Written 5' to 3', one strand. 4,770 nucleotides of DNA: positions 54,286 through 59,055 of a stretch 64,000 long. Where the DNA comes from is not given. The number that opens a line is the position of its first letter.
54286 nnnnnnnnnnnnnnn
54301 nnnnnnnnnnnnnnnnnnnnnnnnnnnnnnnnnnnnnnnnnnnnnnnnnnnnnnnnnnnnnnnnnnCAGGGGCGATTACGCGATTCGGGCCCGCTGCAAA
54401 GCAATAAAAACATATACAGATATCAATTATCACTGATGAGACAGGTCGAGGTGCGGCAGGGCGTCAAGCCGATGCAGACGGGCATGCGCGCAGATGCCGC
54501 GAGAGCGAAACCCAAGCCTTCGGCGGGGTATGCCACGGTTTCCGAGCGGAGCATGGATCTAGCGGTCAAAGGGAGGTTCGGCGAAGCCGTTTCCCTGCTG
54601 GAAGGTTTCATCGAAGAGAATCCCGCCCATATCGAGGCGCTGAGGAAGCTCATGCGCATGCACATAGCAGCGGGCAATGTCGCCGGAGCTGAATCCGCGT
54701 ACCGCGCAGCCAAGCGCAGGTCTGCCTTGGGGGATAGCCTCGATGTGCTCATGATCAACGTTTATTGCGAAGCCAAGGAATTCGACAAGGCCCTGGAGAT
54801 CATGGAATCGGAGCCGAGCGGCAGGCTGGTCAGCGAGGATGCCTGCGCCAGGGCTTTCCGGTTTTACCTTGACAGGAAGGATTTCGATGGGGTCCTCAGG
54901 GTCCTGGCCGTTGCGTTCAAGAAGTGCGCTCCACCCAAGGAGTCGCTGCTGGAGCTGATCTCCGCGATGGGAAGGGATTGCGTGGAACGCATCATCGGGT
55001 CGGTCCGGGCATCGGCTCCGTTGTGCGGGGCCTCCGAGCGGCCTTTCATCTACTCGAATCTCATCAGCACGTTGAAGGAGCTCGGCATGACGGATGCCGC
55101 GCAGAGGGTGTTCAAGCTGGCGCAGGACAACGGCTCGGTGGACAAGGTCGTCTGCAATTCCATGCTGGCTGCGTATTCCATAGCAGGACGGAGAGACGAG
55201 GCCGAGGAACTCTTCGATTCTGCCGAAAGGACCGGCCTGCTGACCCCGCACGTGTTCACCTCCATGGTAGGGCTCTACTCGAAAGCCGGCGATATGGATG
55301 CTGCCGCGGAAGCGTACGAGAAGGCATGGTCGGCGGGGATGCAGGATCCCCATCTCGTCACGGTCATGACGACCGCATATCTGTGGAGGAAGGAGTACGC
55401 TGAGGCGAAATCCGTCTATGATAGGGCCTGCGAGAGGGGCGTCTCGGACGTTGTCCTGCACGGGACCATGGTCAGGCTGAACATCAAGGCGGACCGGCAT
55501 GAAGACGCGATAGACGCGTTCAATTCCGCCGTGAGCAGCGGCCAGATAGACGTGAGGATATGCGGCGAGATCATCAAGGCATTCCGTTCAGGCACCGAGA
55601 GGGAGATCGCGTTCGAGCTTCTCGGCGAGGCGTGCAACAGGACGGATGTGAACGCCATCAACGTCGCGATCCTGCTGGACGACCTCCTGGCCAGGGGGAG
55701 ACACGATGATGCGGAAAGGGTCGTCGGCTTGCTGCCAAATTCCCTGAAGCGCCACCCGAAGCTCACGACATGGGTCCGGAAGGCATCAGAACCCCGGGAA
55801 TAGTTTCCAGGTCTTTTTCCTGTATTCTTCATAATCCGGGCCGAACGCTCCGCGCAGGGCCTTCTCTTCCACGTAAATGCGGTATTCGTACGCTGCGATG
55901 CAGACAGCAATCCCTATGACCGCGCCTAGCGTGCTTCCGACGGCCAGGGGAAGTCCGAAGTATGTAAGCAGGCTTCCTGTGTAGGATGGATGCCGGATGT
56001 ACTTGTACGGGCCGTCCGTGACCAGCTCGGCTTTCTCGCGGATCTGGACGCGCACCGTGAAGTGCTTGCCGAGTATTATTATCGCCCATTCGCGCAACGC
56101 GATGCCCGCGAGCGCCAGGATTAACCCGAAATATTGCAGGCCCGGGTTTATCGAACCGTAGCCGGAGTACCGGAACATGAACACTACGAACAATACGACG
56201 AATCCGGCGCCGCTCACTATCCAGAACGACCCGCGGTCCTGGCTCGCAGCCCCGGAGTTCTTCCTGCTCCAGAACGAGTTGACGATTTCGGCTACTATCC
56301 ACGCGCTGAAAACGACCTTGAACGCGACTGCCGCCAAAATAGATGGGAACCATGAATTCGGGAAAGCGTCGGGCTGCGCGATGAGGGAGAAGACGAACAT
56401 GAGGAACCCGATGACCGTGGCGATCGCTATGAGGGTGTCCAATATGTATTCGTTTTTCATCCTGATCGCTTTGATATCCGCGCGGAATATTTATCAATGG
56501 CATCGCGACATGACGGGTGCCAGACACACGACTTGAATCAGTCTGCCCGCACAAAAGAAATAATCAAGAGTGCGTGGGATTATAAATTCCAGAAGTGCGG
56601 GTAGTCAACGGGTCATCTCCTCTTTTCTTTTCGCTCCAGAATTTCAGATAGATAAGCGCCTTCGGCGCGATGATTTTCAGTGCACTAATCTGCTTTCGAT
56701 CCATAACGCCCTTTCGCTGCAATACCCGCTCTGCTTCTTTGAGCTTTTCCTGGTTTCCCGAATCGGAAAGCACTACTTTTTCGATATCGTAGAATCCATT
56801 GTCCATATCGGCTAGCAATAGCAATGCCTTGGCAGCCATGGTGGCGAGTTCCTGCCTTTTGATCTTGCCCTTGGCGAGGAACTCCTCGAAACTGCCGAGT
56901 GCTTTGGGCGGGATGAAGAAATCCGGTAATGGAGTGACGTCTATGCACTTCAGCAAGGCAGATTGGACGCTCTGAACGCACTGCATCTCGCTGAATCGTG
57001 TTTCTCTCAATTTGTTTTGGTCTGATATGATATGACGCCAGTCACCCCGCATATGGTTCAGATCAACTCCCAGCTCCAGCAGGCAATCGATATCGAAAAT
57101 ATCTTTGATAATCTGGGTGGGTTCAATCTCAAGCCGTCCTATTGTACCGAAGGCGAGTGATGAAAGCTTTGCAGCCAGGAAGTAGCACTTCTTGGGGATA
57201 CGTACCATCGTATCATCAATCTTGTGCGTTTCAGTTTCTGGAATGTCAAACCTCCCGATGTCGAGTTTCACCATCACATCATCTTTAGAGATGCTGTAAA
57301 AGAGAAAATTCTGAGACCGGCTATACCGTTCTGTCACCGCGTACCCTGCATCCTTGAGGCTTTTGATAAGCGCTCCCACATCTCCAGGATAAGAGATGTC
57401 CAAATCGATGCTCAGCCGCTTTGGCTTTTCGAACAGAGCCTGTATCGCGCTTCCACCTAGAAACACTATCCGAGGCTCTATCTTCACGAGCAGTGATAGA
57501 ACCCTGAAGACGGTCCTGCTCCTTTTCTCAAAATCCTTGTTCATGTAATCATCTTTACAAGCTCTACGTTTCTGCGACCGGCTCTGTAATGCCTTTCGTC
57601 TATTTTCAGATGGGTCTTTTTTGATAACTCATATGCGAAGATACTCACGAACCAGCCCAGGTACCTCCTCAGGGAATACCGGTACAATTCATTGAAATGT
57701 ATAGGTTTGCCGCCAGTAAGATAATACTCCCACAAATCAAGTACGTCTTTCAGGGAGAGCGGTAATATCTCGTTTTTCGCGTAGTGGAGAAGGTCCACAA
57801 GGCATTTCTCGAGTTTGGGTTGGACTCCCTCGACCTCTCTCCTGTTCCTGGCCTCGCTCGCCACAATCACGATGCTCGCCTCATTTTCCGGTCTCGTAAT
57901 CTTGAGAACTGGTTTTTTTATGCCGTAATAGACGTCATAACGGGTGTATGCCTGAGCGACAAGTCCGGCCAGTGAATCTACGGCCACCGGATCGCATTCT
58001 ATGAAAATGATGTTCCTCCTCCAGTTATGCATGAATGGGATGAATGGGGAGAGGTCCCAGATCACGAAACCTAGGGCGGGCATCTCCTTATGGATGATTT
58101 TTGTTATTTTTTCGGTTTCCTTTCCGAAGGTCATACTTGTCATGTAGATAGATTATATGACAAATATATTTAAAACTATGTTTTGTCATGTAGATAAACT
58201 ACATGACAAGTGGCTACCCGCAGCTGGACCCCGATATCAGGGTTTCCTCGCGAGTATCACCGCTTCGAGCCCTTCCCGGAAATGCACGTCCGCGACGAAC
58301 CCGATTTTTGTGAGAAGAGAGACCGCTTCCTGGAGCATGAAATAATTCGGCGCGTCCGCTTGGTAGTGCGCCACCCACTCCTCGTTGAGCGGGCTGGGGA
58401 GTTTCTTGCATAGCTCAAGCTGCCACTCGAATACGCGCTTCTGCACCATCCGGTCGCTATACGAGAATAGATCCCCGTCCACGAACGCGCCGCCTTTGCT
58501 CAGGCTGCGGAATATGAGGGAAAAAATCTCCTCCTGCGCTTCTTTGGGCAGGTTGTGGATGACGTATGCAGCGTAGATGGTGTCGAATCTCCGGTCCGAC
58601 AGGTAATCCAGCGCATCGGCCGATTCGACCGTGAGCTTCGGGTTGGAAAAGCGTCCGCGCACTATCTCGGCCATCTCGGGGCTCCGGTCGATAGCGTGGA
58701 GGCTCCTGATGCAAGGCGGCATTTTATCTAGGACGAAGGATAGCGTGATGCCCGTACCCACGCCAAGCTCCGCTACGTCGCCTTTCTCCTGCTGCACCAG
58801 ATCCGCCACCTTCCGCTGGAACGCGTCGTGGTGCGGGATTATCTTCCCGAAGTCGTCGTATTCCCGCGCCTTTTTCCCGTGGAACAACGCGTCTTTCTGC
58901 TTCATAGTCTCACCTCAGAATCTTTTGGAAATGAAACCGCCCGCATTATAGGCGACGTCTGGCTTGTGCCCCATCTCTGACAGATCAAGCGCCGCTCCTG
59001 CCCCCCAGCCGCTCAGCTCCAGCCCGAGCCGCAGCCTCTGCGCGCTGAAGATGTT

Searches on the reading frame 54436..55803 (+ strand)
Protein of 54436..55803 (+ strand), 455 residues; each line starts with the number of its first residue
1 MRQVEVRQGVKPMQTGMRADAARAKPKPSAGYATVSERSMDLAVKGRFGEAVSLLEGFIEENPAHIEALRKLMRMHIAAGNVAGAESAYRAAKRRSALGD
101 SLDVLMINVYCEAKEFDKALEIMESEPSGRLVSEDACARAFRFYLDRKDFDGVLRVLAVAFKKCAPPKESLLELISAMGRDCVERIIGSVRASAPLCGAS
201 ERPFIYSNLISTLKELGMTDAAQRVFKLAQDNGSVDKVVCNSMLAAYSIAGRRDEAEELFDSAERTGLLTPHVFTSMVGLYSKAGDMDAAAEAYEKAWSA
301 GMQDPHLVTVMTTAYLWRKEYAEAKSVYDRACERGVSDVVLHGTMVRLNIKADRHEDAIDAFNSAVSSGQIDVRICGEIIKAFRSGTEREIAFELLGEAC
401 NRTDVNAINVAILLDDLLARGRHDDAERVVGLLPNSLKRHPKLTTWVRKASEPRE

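Call 31: search_protein_families(library=pfam, proteins=[window:54436-55803:+], max_evalue=0.001)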
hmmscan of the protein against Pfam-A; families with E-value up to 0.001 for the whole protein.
window:54436-55803:+ (455 aa): 11 families
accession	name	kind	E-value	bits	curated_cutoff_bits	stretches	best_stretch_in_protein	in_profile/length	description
PF01535.26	PPR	-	8.2e-19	66.9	25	0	238-264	1-27/31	PPR repeat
PF14559.12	TPR_19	-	3.4e-17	63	25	2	46-92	5-51/68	Tetratricopeptide repeat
PF13428.12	TPR_14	-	8.2e-16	57.4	23.5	0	312-342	8-38/44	Tetratricopeptide repeat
PF13041.12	PPR_2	-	7.7e-12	45.6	30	0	236-268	2-34/50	PPR repeat family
PF13432.12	TPR_16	-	7.3e-07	30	32.7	1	41-96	6-61/65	Tetratricopeptide repeat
PF03704.23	BTAD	-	7.8e-07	30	22.1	0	42-96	72-126/146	Bacterial transcriptional activator domain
PF12854.13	PPR_1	-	7.4e-06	26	23.8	0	106-124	13-31/34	PPR repeat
PF13181.12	TPR_8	-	8.8e-05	22.8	25.7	0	280-297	10-27/34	Tetratricopeptide repeat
PF13176.12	TPR_7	-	0.00015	22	27.9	0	280-297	8-25/36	Tetratricopeptide repeat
PF00515.34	TPR_1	-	0.00015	21.9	27.8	0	280-297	10-27/34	Tetratricopeptide repeat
PF13174.12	TPR_6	-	0.00064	20.7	26.3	0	281-296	10-25/33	Tetratricopeptide repeat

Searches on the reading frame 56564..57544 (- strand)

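Call 31: search_protein_families(library=pfam, proteins=[window:56564-57544:-], max_evalue=0.001)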
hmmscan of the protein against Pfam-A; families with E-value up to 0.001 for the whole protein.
window:56564-57544:- (326 aa): 2 families
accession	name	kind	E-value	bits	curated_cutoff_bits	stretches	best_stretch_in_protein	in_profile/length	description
PF08843.17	AbiEii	-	3.2e-09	37.5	22.5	1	22-178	11-191/238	Nucleotidyl transferase AbiEii toxin, Type IV TA system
PF10706.15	Aminoglyc_resit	-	4.9e-05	23.9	21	1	12-101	2-89/149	Aminoglycoside-2''-adenylyltransferase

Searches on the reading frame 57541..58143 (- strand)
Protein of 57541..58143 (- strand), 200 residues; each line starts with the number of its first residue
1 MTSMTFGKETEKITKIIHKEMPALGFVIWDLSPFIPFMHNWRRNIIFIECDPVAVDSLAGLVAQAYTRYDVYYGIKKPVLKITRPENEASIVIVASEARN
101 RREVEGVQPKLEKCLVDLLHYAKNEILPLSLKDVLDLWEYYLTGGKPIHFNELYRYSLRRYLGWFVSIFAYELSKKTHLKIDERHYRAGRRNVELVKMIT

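Call 83: search_protein_families(library=pfam, proteins=[window:57541-58143:-], max_evalue=0.00001)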
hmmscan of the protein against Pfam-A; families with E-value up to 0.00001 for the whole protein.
window:57541-58143:- (200 aa): 1 family
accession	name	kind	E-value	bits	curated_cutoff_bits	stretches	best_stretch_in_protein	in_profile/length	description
PF20217.3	DUF6577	-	2.8e-12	47.2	27.8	1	8-160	37-188/204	Family of unknown function (DUF6577)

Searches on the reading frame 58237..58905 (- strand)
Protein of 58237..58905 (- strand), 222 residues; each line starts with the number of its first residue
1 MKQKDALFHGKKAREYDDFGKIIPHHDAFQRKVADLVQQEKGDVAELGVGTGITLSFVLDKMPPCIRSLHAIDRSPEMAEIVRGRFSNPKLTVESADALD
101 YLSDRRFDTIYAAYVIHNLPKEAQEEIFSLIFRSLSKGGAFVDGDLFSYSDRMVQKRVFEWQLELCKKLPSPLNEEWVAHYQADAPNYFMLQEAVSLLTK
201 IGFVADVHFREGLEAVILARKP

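Call 83: search_protein_families(library=pfam, proteins=[window:58237-58905:-], max_evalue=0.00001)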
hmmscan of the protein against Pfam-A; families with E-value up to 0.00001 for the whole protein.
window:58237-58905:- (222 aa): 5 families
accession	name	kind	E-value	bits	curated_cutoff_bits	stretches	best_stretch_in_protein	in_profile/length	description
PF13649.12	Methyltransf_25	-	4.6e-13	50.1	27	1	44-139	1-97/97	Methyltransferase domain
PF08241.18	Methyltransf_11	-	1.9e-10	41.7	21.2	1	46-142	2-94/95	Methyltransferase domain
PF08242.18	Methyltransf_12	-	5.9e-09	37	30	1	46-140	2-97/98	Methyltransferase domain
PF13489.12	Methyltransf_23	-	1.1e-07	32.2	27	1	30-168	10-124/164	Methyltransferase domain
PF13847.12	Methyltransf_31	-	6.2e-06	26.4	27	1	43-142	6-108/145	Methyltransferase domain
